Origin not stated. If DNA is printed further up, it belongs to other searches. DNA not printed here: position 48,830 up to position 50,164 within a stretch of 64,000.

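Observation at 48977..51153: Two intact recA genes in tandem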

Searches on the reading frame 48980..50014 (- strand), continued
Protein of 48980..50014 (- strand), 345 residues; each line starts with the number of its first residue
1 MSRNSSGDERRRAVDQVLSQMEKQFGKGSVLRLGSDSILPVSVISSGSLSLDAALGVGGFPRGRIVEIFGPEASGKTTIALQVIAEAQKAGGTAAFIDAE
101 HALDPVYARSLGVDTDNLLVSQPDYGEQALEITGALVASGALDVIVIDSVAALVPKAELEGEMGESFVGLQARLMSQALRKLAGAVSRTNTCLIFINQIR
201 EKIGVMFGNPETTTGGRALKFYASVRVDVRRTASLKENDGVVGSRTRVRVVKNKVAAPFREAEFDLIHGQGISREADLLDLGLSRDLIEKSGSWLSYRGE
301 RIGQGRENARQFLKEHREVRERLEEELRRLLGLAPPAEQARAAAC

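Call 67: find_encoding_contigs(protein=P0183, flank=5000, max_places=2)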
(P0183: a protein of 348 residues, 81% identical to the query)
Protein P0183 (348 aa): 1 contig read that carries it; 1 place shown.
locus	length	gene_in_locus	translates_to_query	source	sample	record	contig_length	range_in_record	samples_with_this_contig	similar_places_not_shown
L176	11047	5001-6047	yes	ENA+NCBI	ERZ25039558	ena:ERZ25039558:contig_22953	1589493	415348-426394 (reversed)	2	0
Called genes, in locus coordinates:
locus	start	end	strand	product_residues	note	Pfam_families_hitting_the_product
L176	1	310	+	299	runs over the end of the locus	PF01479:S4, PF00849:PseudoU_synth_2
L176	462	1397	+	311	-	PF00092:VWA, PF13519:VWA_2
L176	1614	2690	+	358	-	PF00154:RecA_N, PF08423:Rad51, PF06745:ATPase (weak), PF21096:RecA_C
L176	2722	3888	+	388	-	-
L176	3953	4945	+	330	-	PF01963:TraB_PrgY_gumN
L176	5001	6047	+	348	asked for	PF00154:RecA_N, PF08423:Rad51, PF06745:ATPase (faint), PF27531:MT3502_N (weak), PF21096:RecA_C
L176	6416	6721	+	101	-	PF00216:Bac_DNA_binding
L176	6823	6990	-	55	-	PF02416:TatA_B_E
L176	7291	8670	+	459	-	PF02321:OEP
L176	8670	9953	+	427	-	PF25997:BSH_YhbJ (faint), PF00364:Biotin_lipoyl (faint), PF25917:BSH_RND, PF25919:BSH_CusB (faint), PF25876:HH_MFP_RND (faint), PF25954:Beta-barrel_RND_2 (weak), PF25963:Beta-barrel_AAEA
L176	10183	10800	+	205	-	PF13189:Cytidylate_kin2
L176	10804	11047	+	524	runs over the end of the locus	PF06609:TRI12 (weak), PF00083:Sugar_tr, PF07690:MFS_1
